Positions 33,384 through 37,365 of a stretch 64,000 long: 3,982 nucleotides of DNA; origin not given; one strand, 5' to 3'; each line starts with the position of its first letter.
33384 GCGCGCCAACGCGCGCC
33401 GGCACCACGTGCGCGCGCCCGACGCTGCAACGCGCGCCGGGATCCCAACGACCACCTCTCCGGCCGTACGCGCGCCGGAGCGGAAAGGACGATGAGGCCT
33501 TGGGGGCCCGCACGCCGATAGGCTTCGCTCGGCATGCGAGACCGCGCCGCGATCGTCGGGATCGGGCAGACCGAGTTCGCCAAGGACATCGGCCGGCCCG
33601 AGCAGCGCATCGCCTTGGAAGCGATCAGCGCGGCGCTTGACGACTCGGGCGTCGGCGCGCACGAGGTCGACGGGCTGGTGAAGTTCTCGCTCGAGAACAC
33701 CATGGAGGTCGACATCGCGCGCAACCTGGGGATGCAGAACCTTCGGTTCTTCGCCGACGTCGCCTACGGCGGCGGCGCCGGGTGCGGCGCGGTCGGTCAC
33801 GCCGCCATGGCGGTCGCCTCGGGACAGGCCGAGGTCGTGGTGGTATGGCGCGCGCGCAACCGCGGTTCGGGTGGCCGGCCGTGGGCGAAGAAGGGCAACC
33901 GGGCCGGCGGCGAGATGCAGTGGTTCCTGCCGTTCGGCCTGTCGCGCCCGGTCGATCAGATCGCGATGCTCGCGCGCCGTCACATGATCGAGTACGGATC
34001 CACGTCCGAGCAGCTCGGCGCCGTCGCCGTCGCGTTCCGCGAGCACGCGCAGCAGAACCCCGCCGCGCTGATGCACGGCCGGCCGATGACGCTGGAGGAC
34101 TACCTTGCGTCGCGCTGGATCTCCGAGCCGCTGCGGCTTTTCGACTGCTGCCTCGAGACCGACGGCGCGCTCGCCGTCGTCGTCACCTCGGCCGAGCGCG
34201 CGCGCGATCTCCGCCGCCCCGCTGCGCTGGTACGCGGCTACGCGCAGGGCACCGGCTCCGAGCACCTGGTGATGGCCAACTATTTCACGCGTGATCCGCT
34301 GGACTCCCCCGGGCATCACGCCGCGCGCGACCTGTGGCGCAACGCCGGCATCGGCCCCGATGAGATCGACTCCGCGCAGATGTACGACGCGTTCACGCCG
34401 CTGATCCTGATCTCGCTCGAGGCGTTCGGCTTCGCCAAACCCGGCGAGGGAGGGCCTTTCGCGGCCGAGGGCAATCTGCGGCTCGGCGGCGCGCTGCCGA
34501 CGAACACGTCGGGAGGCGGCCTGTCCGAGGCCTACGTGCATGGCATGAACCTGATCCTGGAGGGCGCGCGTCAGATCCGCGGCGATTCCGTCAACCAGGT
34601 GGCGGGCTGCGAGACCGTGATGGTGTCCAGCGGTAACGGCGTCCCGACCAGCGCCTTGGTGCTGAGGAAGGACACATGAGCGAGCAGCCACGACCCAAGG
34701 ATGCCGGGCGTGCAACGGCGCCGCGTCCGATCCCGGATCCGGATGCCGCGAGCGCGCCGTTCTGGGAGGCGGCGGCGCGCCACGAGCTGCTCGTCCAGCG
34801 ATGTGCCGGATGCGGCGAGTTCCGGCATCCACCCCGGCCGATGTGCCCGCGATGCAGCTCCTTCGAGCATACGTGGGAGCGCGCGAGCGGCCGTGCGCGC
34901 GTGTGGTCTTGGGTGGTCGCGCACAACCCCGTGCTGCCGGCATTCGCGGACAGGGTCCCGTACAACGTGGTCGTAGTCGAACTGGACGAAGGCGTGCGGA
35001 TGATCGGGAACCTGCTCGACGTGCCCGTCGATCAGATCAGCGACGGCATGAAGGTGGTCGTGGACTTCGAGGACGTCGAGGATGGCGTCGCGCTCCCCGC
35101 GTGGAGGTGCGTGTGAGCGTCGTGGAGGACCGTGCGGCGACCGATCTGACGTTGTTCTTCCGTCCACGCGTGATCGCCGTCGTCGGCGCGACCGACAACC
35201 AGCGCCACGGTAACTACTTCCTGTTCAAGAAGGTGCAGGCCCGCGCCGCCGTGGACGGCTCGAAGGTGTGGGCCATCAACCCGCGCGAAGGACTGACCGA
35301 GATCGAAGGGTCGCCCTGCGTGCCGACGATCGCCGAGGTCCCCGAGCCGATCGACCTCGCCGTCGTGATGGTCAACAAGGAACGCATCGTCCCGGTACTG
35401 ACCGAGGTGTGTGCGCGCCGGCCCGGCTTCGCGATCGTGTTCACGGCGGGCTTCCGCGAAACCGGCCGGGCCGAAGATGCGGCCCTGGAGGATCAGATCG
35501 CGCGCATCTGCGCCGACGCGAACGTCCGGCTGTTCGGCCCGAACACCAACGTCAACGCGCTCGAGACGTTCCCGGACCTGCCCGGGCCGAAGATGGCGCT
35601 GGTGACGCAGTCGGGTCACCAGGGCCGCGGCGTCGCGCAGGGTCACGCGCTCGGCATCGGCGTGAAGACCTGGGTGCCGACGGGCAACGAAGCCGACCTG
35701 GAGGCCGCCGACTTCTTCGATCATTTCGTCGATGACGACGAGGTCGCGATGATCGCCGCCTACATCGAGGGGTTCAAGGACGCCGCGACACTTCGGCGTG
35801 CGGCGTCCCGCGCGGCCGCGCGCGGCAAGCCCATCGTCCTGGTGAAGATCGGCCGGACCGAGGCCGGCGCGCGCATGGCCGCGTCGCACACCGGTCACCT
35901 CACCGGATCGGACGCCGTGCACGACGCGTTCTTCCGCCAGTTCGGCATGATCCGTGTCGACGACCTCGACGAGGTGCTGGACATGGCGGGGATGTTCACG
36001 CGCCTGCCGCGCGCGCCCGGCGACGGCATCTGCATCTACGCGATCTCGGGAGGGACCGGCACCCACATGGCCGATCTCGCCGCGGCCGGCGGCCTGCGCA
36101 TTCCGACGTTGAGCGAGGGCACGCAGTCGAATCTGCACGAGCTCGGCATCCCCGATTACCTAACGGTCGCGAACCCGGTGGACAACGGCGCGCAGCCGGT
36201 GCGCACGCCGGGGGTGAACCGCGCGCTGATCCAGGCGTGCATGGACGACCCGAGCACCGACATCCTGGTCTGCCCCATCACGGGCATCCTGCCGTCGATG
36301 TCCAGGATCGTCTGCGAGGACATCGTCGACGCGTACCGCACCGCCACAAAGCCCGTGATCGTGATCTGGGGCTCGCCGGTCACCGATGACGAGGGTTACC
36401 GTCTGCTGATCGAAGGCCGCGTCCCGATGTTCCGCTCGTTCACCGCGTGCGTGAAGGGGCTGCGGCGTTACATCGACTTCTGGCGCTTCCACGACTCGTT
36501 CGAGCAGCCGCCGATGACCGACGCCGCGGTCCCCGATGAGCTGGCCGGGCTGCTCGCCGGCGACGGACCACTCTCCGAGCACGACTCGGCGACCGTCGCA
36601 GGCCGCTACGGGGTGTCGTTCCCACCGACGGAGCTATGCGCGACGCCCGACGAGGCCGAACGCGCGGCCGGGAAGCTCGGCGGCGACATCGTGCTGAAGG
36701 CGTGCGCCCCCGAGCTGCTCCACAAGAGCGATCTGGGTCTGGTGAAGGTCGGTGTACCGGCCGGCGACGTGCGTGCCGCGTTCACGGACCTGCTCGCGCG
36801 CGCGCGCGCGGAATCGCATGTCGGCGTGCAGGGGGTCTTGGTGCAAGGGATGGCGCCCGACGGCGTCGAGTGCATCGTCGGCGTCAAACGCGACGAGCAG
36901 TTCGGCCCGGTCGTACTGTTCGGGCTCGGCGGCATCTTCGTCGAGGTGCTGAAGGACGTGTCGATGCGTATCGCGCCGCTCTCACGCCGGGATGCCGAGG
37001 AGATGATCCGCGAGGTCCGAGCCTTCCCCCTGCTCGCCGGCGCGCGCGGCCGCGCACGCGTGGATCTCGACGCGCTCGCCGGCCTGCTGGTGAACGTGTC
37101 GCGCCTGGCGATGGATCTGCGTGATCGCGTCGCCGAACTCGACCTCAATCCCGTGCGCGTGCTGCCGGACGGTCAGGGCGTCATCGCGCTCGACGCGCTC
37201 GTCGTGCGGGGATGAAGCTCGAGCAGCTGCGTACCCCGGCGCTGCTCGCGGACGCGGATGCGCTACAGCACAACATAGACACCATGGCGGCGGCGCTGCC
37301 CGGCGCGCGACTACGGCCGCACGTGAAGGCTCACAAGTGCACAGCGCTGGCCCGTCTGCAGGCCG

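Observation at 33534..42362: Repeated thiolase-like plus DUF35 modules with ACADs and P450s: a steroid/terpenoid-type side-chain degradation island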

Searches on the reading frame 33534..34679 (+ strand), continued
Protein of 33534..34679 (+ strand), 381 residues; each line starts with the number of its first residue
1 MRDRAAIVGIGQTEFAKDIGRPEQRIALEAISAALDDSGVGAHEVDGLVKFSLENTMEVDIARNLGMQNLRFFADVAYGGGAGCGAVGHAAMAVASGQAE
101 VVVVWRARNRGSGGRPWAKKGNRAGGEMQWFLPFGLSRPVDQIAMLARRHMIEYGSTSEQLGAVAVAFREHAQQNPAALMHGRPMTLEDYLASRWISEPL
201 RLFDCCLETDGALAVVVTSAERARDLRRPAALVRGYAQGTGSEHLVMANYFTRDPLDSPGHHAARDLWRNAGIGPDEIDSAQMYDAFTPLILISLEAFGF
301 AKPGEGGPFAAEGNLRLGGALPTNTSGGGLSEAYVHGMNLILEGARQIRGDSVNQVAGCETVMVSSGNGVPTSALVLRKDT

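Call 55: find_encoding_contigs(protein=P0163, flank=10000, max_places=1)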
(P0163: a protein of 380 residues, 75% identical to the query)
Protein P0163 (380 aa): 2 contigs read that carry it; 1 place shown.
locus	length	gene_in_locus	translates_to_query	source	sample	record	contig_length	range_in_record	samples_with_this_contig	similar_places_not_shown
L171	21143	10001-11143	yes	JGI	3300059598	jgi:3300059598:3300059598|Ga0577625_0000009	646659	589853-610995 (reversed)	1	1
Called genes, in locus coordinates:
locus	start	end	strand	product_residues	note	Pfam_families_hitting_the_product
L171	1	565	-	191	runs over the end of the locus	-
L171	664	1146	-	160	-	PF10604:Polyketide_cyc2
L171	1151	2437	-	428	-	PF07690:MFS_1, PF00083:Sugar_tr, PF07690:MFS_1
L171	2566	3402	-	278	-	PF02645:DegV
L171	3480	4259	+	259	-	PF00561:Abhydrolase_1, PF12146:Hydrolase_4 (faint), PF12697:Abhydrolase_6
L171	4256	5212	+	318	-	PF01553:Acyltransferase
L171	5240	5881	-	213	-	PF00596:Aldolase_II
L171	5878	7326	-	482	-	PF00370:FGGY_N, PF02782:FGGY_C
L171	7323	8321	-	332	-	PF00389:2-Hacid_dh, PF02826:2-Hacid_dh_C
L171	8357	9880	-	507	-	PF01011:PQQ, PF13570:Beta-prop_ACSF4 (faint), PF13360:PQQ_2 (weak)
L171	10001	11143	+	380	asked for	PF22691:Thiolase_C_1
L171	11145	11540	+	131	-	PF12172:zf-ChsH2, PF01796:OB_ChsH2_C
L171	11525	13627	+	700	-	PF02629:CoA_binding (weak), PF13380:CoA_binding_2, PF13607:Succ_CoA_lig, PF13549:ATP-grasp_5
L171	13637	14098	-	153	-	PF00127:Copper-bind (weak)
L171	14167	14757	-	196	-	PF11136:DUF2889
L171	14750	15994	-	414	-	PF00501:AMP-binding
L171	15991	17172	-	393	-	PF00067:p450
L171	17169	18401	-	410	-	PF00067:p450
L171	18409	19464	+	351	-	PF14539:DUF4442 (faint), PF03061:4HBT (weak), PF20789:4HBT_3C, PF13622:4HBT_3 (weak), PF03061:4HBT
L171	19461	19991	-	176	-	PF13302:Acetyltransf_3, PF00583:Acetyltransf_1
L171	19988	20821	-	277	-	PF00378:ECH_1, PF16113:ECH_2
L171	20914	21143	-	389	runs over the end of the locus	PF02771:Acyl-CoA_dh_N, PF02770:Acyl-CoA_dh_M, PF00441:Acyl-CoA_dh_1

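Call 56: find_encoding_contigs(protein=P0204, flank=10000, max_places=1)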
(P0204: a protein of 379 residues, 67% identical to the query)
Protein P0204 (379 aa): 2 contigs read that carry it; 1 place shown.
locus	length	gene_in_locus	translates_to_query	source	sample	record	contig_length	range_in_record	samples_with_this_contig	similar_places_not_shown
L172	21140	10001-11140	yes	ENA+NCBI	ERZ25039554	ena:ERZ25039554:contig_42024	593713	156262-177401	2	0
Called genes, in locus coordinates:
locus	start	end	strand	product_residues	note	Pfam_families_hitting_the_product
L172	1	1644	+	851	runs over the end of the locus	PF03706:LPG_synthase_TM, PF09924:LPG_synthase_C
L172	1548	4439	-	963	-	PF06057:VirJ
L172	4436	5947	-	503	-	-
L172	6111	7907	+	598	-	PF02538:Hydantoinase_B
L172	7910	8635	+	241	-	PF05378:Hydant_A_N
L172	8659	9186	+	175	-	PF01968:Hydantoinase_A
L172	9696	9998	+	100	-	PF19278:Hydant_A_C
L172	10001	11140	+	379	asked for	PF22691:Thiolase_C_1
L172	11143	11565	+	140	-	PF12172:zf-ChsH2, PF01796:OB_ChsH2_C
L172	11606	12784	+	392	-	PF13452:FAS1_DH_region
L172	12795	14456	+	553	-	PF00501:AMP-binding, PF13193:AMP-binding_C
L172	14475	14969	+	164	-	PF01575:MaoC_dehydratas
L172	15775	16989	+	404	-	PF12832:MFS_1_like, PF00083:Sugar_tr, PF07690:MFS_1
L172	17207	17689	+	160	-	-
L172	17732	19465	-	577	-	-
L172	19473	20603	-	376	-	PF04909:Amidohydro_2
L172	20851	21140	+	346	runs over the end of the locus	PF08240:ADH_N, PF16912:Glu_dehyd_C, PF00107:ADH_zinc_N, PF13602:ADH_zinc_N_2 (weak)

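Call 66: list_cluster_members(proteins=[window:33534-34679:+, window:40300-41436:+])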
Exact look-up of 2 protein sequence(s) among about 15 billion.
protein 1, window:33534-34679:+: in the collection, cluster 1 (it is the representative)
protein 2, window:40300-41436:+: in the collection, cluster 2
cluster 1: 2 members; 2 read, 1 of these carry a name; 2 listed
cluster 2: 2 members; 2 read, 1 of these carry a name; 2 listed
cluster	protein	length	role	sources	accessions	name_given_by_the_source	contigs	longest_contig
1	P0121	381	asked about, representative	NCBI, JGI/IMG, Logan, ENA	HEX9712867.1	MAG TPA: lipid-transfer protein [Actinomycetota bacterium]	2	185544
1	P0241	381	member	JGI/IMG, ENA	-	-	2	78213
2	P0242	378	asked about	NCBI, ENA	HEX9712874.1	MAG TPA: thiolase domain-containing protein [Actinomycetota bacterium]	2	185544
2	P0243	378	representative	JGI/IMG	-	-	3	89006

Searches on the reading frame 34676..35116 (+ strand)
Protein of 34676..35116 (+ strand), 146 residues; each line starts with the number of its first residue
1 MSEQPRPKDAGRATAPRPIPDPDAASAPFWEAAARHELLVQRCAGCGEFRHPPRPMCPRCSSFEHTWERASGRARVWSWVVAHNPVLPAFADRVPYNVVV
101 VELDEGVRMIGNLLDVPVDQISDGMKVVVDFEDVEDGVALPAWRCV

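Call 5: search_protein_families(library=pfam, proteins=[window:34676-35116:+], max_evalue=0.01)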
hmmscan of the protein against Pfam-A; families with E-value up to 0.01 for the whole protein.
window:34676-35116:+ (146 aa): 2 families
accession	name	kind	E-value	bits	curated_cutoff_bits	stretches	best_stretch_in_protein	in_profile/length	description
PF01796.24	OB_ChsH2_C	-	6.2e-20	71.3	27.1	1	67-131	1-64/65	ChsH2, C-terminal OB-fold domain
PF12172.15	zf-ChsH2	-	2.9e-14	53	23.2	1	30-65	1-36/37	ChsH2, rubredoxin-like zinc ribbon domain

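Call 16: search_protein_families(library=ncbifam, proteins=[window:34676-35116:+], max_evalue=0.00001)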
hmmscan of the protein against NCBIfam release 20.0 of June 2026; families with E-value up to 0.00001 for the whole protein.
window:34676-35116:+ (146 aa): 0 families

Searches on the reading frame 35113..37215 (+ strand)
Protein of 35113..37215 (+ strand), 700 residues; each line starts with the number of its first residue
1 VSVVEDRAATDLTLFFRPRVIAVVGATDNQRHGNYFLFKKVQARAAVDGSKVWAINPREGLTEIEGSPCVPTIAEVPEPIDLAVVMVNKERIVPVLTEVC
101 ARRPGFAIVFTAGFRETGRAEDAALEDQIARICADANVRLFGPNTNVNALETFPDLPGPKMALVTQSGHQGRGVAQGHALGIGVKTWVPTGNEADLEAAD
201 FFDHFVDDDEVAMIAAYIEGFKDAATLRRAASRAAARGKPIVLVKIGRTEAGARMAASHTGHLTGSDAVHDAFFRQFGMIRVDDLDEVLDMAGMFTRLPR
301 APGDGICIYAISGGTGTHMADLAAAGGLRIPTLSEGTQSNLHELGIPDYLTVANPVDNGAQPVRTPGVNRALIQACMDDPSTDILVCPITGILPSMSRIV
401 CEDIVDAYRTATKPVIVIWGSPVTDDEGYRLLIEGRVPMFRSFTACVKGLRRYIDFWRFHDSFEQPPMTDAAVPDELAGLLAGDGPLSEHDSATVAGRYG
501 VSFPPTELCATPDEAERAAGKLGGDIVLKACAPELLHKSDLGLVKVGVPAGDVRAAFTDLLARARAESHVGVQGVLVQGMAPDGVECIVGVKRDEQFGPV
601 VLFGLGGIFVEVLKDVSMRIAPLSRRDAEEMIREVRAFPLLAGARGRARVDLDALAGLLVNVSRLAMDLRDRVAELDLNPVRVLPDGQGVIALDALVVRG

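Call 5: search_protein_families(library=pfam, proteins=[window:35113-37215:+], max_evalue=0.01)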
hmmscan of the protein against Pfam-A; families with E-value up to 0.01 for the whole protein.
window:35113-37215:+ (700 aa): 4 families
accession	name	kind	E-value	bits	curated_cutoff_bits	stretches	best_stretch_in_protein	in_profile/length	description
PF13549.11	ATP-grasp_5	-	2e-67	227.2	27.6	1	483-697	6-219/221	ATP-grasp domain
PF13607.11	Succ_CoA_lig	-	9e-43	145.8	27.4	1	160-295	3-138/138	Succinyl-CoA ligase like flavodoxin domain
PF13380.12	CoA_binding_2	-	1.1e-17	64.9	22.8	1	19-145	1-110/116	CoA binding domain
PF02629.25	CoA_binding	-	0.0002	22.5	22.3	1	20-111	5-95/97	CoA binding domain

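Call 16: search_protein_families(library=ncbifam, proteins=[window:35113-37215:+], max_evalue=0.00001)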
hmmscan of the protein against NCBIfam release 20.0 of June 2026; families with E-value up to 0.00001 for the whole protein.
window:35113-37215:+ (700 aa): 4 families
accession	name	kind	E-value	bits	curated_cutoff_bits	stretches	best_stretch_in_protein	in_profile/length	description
NF045494.1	AcCoALig_Archglob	equivalog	6e-105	352.1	1200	2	9-452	215-658/665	acetate--CoA ligase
NF045492.1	HydPropCoALig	equivalog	7.6e-97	325.3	1300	2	488-691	20-223/700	3-hydroxypropionate--CoA ligase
NF045493.1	HydDutCoALig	equivalog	1e-95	321.8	1300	1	14-696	5-695/698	4-hydroxybutyrate--CoA ligase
TIGR02717.1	AcCoA-syn-alpha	equivalog_domain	1.2e-78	264.7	567.15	1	13-452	2-442/447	acetate--CoA ligase alpha subunit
